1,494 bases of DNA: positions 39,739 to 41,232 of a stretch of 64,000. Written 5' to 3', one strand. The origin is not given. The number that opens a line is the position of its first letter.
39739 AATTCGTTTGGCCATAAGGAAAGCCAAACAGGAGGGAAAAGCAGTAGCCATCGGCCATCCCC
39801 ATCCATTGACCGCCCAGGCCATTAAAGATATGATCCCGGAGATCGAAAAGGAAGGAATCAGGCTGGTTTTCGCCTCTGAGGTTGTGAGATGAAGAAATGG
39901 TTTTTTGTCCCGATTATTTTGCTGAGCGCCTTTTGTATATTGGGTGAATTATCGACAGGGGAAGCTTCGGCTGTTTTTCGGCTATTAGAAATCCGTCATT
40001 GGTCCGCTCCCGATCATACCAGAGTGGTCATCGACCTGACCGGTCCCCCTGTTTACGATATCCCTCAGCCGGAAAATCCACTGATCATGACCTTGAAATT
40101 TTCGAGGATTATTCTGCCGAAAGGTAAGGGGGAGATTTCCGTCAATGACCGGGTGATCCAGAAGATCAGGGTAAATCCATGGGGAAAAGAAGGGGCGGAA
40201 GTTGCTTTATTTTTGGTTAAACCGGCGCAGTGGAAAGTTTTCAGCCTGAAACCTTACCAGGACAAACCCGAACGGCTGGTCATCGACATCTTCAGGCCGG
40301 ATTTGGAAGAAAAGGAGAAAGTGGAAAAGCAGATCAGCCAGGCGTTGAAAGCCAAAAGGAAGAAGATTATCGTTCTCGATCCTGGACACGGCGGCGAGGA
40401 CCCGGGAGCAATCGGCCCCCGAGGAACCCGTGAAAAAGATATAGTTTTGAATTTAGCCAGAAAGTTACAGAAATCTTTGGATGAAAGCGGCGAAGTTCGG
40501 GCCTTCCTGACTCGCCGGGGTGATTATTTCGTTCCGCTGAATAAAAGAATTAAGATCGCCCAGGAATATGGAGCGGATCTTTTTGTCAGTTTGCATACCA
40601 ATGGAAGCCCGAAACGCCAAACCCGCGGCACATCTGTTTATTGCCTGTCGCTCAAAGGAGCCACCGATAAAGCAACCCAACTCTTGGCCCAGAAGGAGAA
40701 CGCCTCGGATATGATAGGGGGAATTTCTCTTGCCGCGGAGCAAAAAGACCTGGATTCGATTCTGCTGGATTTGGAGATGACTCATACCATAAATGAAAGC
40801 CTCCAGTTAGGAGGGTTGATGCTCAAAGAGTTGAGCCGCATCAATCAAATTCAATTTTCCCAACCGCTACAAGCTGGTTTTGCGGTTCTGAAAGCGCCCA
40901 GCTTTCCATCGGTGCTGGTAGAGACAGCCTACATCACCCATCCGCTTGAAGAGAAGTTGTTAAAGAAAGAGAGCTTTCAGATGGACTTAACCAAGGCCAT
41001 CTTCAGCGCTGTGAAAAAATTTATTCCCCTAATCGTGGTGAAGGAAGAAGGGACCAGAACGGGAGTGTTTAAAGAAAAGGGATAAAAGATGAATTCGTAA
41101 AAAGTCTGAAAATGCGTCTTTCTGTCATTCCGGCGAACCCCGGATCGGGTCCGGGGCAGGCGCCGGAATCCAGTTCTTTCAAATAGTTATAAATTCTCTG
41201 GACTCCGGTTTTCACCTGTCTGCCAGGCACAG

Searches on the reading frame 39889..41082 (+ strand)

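Call 48: search_protein_families(library=pfam, proteins=[window:39889-41082:+], max_evalue=0.00001)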
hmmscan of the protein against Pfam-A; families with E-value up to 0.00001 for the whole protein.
window:39889-41082:+ (398 aa): 2 families
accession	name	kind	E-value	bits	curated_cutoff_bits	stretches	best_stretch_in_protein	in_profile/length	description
PF01520.23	Amidase_3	-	1.9e-45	155.4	27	1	161-376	1-173/174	N-acetylmuramoyl-L-alanine amidase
PF11741.13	AMIN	-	6e-06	26.7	20.5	0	35-133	2-100/101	AMIN domain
